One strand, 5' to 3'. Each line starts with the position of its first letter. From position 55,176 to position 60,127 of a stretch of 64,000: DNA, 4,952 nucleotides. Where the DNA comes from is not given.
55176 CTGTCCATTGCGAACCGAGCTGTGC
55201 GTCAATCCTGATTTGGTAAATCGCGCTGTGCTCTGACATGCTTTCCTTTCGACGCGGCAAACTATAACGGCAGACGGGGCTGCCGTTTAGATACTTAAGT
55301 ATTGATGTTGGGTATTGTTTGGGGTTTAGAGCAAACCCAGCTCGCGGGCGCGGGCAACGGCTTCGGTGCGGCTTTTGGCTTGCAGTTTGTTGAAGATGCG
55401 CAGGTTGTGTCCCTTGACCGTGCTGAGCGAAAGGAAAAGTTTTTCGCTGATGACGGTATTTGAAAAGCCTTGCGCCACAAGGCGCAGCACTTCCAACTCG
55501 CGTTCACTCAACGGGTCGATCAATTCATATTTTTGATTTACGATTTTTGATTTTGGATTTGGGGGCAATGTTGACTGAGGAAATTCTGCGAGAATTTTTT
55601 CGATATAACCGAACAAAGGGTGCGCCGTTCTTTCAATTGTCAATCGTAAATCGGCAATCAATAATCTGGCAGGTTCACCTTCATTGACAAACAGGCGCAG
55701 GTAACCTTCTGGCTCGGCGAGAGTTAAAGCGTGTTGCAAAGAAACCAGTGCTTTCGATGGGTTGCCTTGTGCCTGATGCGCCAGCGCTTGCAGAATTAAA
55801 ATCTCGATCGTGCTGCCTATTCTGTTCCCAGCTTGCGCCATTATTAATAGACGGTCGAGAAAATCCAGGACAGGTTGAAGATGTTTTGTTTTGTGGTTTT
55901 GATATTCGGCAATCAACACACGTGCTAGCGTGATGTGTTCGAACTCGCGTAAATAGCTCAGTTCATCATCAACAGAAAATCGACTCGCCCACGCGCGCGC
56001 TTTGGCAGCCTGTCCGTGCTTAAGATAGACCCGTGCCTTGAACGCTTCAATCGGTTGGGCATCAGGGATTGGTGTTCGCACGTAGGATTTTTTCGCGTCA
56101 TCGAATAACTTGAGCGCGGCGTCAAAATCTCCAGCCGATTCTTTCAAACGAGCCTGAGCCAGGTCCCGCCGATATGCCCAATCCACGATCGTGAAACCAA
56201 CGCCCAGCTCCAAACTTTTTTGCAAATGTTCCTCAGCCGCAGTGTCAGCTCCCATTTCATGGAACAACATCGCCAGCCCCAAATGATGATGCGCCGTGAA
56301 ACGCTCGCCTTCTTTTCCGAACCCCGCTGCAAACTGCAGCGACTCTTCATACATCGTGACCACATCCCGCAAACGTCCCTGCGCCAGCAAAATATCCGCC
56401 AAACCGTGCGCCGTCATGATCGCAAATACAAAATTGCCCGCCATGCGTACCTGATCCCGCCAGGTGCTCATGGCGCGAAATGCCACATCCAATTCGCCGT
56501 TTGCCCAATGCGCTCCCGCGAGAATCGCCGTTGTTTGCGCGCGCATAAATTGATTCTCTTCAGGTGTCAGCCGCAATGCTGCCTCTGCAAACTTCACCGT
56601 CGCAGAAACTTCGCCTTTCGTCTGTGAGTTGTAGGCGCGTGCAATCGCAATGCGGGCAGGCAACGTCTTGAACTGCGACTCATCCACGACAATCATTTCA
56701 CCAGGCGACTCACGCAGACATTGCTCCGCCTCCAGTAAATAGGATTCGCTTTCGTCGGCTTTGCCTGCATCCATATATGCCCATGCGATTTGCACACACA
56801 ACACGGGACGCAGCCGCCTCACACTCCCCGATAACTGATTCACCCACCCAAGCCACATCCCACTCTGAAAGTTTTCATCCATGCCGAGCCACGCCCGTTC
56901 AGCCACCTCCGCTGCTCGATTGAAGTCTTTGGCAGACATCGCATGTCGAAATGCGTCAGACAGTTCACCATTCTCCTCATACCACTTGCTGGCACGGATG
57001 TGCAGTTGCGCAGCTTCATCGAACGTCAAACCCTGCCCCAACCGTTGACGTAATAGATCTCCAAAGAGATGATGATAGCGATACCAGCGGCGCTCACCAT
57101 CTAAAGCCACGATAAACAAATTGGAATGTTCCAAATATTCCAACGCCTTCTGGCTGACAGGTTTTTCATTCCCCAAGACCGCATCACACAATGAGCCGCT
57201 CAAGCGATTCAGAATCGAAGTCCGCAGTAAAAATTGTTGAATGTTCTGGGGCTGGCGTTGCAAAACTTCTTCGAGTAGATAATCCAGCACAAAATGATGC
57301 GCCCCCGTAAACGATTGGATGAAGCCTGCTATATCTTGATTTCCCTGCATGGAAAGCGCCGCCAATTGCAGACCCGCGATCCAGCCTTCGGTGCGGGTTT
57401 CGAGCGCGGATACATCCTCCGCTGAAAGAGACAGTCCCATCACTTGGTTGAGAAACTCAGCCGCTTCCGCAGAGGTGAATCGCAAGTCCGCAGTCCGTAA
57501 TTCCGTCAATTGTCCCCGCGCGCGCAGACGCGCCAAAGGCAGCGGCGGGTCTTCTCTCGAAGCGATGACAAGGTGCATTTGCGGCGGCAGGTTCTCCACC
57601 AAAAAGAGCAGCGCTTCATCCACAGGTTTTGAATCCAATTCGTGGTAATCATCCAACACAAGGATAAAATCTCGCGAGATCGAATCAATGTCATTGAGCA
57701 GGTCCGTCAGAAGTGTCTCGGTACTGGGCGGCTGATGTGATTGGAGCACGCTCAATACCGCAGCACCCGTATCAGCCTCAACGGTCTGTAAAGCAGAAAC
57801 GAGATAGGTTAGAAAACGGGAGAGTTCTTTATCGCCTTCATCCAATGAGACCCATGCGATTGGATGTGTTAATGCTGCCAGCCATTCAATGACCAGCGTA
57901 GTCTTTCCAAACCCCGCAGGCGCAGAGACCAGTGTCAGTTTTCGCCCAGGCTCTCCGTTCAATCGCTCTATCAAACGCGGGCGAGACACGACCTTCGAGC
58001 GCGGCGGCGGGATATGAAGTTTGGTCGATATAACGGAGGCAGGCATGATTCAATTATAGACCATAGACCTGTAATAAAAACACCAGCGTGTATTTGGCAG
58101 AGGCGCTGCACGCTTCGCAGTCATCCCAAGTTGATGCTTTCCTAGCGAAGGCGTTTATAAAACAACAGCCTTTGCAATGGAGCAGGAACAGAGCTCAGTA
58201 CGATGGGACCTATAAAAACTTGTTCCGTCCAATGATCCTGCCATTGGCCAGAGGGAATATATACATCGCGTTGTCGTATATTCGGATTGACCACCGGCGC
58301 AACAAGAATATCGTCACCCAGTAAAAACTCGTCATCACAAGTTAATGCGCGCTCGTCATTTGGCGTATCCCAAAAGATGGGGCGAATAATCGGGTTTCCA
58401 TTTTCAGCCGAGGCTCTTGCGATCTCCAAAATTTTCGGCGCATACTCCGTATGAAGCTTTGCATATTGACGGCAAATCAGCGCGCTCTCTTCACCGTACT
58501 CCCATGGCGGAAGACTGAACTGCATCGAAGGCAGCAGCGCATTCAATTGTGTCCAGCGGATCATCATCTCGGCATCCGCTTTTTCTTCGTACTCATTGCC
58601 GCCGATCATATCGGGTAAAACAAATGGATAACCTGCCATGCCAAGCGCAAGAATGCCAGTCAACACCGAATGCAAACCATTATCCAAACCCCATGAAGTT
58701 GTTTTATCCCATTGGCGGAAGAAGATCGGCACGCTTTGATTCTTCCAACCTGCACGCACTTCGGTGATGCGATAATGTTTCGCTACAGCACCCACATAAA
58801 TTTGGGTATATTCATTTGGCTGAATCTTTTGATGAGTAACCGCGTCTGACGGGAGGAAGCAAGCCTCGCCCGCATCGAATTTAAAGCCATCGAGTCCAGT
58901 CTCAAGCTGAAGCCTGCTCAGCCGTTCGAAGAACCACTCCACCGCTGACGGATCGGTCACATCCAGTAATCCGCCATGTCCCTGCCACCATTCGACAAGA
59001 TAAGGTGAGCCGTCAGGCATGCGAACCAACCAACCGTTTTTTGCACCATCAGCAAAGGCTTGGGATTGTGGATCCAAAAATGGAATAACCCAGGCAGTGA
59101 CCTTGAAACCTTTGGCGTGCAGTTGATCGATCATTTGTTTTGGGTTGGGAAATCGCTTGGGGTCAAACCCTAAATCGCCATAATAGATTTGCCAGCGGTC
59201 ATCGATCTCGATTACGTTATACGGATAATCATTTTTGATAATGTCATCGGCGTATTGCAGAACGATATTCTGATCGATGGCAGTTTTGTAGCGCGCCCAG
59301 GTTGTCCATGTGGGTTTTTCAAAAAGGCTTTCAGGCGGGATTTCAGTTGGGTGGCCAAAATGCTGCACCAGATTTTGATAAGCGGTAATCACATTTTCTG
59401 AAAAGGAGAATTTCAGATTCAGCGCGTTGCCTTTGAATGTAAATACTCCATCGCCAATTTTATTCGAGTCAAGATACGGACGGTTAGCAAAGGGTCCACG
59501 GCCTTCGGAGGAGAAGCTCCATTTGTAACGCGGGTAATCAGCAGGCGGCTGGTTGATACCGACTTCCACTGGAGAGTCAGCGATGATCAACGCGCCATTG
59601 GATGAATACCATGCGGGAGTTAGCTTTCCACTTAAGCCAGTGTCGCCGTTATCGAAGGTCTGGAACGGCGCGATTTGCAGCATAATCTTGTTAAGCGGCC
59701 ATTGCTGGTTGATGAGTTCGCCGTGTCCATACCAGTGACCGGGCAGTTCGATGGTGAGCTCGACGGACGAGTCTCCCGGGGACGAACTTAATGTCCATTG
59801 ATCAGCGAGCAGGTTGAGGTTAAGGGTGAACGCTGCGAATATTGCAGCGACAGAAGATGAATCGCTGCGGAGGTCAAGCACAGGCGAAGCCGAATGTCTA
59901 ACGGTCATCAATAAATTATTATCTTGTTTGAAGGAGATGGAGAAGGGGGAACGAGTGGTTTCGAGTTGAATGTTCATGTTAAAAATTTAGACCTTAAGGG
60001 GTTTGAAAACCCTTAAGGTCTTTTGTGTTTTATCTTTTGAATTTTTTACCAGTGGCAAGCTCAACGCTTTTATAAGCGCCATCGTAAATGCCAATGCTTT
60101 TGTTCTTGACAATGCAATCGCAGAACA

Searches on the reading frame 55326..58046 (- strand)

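Call 63: search_protein_families(library=pfam, proteins=[window:55326-58046:-], max_evalue=0.00001)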
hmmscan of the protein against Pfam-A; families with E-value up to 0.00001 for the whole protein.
window:55326-58046:- (906 aa): 5 families
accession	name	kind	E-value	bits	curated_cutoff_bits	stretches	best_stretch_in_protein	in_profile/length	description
PF17874.7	TPR_MalT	-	2.4e-57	195.2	45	1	465-795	2-328/336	MalT-like TPR region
PF00196.25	GerE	-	1.8e-17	63.2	23.5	1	844-898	1-55/57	Bacterial regulatory proteins, luxR family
PF13424.12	TPR_12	-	1.1e-08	35.6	30.1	1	544-614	4-74/77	Tetratricopeptide repeat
PF13191.12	AAA_16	-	2.5e-07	31.8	32.6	1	32-161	23-166/167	AAA ATPase domain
PF13401.12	AAA_22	-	3.5e-06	27.8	27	0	34-150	4-108/130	AAA domain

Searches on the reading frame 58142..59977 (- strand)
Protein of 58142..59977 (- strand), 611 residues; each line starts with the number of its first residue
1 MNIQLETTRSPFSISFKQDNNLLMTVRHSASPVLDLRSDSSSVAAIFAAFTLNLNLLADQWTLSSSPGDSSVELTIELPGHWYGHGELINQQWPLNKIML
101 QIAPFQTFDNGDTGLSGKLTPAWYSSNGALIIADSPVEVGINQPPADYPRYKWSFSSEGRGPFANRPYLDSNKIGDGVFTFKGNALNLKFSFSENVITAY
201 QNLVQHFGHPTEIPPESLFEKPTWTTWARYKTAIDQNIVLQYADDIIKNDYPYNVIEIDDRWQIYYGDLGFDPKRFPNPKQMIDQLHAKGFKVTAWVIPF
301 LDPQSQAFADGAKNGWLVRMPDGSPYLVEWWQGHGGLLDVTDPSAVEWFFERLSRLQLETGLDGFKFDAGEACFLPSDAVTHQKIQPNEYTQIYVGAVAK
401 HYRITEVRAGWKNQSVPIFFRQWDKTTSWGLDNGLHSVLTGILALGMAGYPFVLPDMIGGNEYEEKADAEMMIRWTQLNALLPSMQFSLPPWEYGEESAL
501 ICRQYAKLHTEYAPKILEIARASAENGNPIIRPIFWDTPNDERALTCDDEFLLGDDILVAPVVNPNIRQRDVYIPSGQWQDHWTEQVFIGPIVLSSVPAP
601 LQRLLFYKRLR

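Call 63: search_protein_families(library=pfam, proteins=[window:58142-59977:-], max_evalue=0.00001)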
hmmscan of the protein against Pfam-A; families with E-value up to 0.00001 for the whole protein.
window:58142-59977:- (611 aa): 2 families
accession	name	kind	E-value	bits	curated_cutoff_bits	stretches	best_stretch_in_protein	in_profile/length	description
PF01055.32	Glyco_hydro_31_2nd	-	2.1e-36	126.4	23.5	1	227-515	16-324/328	Glycosyl hydrolases family 31 TIM-barrel domain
PF21365.3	Glyco_hydro_31_3rd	-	4.9e-19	69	24.4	1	527-604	1-77/87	Glycosyl hydrolase family 31 C-terminal domain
